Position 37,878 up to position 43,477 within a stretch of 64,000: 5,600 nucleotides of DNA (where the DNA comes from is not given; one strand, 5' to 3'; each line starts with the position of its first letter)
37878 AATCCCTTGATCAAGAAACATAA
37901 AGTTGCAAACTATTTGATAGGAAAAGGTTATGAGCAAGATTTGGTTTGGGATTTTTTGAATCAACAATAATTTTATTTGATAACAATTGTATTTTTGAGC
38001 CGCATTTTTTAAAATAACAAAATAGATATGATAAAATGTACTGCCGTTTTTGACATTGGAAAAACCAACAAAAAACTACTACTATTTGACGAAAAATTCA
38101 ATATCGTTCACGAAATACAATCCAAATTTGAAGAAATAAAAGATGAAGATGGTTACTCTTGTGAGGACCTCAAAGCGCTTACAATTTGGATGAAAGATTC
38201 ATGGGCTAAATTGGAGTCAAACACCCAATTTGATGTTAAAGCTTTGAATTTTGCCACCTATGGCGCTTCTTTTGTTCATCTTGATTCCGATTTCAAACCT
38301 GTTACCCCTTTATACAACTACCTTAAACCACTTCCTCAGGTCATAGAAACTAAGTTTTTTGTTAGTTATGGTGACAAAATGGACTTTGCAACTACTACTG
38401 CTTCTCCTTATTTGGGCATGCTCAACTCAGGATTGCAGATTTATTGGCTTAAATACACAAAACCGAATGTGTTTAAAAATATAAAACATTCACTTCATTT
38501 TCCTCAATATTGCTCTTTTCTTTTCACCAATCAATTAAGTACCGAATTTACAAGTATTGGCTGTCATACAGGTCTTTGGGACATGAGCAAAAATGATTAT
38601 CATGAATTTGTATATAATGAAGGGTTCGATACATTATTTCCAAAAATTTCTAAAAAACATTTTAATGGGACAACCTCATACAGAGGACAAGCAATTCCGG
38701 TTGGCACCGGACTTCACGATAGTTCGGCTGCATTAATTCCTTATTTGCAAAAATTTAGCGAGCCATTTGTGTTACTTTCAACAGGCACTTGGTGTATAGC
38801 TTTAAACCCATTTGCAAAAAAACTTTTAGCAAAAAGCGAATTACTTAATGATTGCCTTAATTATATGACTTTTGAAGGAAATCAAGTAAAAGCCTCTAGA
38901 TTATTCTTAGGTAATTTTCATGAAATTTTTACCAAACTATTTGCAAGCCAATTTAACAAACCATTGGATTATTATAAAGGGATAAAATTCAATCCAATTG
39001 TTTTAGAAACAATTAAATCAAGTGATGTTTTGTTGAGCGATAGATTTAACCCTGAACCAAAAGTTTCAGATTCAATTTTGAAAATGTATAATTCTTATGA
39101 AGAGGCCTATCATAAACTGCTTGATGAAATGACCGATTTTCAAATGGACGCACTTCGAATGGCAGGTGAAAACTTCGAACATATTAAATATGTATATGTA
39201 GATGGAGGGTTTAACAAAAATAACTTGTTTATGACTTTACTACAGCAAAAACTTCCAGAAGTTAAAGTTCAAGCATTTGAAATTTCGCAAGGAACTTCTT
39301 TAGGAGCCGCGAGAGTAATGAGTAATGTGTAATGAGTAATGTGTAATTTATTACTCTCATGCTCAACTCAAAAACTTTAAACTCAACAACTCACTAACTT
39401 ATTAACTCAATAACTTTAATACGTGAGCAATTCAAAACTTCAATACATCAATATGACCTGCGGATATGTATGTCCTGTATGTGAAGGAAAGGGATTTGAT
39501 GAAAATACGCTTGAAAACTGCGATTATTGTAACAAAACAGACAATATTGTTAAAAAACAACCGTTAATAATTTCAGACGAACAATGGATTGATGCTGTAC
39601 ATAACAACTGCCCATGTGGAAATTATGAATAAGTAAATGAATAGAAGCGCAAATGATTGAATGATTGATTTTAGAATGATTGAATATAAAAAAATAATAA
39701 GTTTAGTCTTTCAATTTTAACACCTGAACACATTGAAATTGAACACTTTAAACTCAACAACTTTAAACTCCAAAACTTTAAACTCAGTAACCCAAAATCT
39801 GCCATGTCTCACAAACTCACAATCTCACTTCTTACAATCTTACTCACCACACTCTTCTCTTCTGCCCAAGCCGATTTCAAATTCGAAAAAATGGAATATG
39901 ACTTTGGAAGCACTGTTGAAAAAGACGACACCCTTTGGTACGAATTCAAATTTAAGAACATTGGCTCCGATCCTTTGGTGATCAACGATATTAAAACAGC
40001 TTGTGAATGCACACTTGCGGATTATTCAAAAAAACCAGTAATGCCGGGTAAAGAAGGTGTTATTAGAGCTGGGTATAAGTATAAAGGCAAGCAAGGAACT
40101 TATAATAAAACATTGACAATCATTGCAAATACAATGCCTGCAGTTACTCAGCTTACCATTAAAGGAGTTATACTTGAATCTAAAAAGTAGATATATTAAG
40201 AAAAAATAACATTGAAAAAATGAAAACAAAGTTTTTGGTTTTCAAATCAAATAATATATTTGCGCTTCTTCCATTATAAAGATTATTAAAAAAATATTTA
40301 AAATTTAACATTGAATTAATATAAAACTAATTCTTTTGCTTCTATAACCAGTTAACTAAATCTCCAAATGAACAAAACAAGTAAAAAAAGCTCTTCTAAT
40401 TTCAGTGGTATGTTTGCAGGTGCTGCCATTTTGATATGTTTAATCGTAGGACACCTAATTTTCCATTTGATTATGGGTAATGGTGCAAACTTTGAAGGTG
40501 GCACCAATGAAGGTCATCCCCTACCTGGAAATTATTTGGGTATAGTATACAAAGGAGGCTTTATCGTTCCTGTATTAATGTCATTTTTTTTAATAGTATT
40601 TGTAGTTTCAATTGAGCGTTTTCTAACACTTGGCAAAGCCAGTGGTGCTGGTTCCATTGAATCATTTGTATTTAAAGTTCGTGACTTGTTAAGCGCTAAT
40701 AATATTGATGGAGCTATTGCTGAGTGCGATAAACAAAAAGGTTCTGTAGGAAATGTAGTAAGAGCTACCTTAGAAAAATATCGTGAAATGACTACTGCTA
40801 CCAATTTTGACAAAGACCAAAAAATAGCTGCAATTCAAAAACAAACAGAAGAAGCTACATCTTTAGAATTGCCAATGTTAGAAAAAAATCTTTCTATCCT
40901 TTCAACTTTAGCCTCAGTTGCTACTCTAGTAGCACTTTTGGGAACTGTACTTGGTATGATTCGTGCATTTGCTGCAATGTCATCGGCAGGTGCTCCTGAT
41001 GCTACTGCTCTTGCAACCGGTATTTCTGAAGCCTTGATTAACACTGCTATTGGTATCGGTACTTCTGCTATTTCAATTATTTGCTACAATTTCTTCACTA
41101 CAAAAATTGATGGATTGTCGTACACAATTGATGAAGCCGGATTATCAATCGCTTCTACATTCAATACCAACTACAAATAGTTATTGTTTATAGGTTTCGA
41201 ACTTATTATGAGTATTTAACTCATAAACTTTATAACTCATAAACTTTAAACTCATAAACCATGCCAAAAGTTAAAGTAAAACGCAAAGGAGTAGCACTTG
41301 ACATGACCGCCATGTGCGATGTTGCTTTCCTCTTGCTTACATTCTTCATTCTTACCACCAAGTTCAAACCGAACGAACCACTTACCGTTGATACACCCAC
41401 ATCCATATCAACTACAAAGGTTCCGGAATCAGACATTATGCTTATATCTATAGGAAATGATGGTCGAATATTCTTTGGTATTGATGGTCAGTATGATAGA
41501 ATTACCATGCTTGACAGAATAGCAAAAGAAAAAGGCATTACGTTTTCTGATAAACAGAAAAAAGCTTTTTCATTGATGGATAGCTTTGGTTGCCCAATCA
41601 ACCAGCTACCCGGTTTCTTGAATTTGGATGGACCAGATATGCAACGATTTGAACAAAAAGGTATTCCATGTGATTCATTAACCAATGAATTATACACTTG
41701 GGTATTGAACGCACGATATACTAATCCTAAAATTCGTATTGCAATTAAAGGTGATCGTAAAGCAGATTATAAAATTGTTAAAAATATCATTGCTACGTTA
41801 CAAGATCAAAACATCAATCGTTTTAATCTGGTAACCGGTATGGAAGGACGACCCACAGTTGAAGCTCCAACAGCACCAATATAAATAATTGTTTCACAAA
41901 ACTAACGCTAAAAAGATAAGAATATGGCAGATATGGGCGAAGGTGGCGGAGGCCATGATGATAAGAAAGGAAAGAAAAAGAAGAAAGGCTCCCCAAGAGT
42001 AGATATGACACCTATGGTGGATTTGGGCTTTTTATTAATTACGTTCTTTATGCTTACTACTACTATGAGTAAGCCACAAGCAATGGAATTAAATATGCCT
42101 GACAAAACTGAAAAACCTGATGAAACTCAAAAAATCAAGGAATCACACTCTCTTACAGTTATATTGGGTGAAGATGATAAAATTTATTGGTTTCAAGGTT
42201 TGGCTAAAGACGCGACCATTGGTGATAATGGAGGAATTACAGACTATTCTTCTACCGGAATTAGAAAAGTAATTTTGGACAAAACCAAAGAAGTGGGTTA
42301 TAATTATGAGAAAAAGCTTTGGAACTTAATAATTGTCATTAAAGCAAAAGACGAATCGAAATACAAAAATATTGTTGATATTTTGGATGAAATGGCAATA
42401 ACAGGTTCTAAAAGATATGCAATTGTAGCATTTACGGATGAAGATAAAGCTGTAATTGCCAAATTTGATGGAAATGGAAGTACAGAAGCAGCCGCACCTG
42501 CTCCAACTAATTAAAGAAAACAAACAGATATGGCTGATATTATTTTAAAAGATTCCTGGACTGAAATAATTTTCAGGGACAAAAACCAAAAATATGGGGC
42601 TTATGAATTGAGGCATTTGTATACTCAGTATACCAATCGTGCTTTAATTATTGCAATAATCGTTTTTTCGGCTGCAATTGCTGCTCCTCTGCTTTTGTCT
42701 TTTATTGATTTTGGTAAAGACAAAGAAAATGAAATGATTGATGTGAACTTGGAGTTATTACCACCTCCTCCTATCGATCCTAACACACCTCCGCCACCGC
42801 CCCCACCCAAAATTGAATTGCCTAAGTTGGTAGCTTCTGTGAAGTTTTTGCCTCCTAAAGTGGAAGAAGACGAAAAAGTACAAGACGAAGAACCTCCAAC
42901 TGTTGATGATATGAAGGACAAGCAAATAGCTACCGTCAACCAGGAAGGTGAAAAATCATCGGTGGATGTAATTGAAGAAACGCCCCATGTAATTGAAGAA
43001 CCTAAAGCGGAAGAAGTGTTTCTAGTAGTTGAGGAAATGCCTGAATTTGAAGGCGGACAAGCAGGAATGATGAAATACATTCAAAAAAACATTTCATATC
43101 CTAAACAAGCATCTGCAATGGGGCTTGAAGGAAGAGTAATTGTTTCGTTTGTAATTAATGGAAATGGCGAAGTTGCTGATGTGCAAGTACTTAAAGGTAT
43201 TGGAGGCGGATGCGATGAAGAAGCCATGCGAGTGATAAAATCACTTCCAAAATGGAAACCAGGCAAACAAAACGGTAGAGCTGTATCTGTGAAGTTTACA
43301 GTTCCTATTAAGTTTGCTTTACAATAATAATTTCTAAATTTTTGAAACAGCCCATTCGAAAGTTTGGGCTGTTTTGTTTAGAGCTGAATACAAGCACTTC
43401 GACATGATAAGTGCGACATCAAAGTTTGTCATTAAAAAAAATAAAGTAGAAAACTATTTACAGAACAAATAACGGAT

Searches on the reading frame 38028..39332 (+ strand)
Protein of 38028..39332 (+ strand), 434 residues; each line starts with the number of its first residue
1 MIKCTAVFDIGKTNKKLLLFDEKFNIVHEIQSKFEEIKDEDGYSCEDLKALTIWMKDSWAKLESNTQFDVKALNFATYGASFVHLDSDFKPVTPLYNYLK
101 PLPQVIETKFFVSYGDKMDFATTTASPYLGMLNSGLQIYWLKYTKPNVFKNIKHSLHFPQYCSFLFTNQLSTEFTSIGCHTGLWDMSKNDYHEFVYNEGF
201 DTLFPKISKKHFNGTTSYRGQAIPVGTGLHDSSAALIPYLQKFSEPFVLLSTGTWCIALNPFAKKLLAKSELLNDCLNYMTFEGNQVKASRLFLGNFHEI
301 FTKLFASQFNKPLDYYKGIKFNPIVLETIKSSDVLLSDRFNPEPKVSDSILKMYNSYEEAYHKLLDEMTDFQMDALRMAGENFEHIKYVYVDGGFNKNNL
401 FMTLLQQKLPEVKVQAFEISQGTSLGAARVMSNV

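Call 15: search_protein_families(library=ncbifam, proteins=[window:38028-39332:+], max_evalue=0.001)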
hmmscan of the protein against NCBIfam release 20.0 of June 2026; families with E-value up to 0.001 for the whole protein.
window:38028-39332:+ (434 aa): 7 families
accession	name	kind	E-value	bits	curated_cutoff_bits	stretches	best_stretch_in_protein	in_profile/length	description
TIGR02627.1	rhamnulo_kin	equivalog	1.1e-10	40.7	527.95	1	27-257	26-256/454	rhamnulokinase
NF007925.0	PRK10640.1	equivalog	7.9e-10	37.7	639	1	27-257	32-262/489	rhamnulokinase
TIGR01312.1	XylB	equivalog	1.3e-09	37.2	380.25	1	9-195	4-190/481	xylulokinase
TIGR01311.1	glycerol_kin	equivalog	3.7e-07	28.8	590.35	0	377-430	393-445/496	glycerol kinase GlpK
NF000756.0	PRK00047.1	subfamily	1e-06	27.3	498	0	378-429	396-446/502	glycerol kinase GlpK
TIGR02628.1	fuculo_kin_coli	equivalog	2.5e-06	26.7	470.9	1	6-428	4-435/465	L-fuculokinase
TIGR01314.1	gntK_FGGY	equivalog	1.5e-05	23.7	648.55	1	8-192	5-188/505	gluconokinase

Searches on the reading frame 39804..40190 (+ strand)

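Call 15: search_protein_families(library=ncbifam, proteins=[window:39804-40190:+], max_evalue=0.001)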
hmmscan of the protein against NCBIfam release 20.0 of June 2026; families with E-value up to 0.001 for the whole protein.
window:39804-40190:+ (128 aa): 1 family
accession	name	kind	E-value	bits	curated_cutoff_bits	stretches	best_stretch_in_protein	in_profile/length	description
NF041425.1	OS_HP2_seleno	subfamily_domain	1.3e-13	51.1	100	1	28-123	2-97/98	OS_HP2 family (seleno)protein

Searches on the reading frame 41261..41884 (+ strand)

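Call 15: search_protein_families(library=ncbifam, proteins=[window:41261-41884:+], max_evalue=0.001)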
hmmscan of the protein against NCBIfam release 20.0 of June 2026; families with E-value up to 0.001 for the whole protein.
window:41261-41884:+ (207 aa): 1 family
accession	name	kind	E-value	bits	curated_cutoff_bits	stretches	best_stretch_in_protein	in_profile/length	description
TIGR02801.1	tolR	equivalog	2e-10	41.4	127.3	1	142-192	78-128/129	protein TolR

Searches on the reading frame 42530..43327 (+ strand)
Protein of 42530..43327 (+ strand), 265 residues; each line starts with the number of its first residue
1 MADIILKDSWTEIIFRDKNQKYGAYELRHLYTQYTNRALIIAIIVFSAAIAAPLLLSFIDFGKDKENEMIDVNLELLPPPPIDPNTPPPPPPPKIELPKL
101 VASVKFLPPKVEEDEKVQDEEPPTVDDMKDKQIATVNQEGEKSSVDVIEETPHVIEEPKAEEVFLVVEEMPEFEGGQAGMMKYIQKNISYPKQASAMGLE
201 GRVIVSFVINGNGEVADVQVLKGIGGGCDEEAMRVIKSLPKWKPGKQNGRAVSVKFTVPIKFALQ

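Call 15: search_protein_families(library=ncbifam, proteins=[window:42530-43327:+], max_evalue=0.001)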
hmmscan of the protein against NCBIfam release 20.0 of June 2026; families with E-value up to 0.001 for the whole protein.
window:42530-43327:+ (265 aa): 4 families
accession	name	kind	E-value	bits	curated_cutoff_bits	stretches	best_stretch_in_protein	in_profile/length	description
TIGR01352.1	tonB_Cterm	subfamily_domain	6.6e-15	55.2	27.1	1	189-264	2-75/76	TonB family protein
NF038079.1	TonB_sider_MxcH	equivalog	4.2e-08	31.7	925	1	187-264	9-85/792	TonB-dependent siderophore myxochelin receptor MxcH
NF008082.0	PRK10819.1-3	equivalog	1.3e-06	28.4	265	1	50-243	44-219/242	TonB system transport protein TonB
NF047760.1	LIC10042_TonB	equivalog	2e-05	24.8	100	1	181-264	78-155/156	LIC_10042 family TonB-like protein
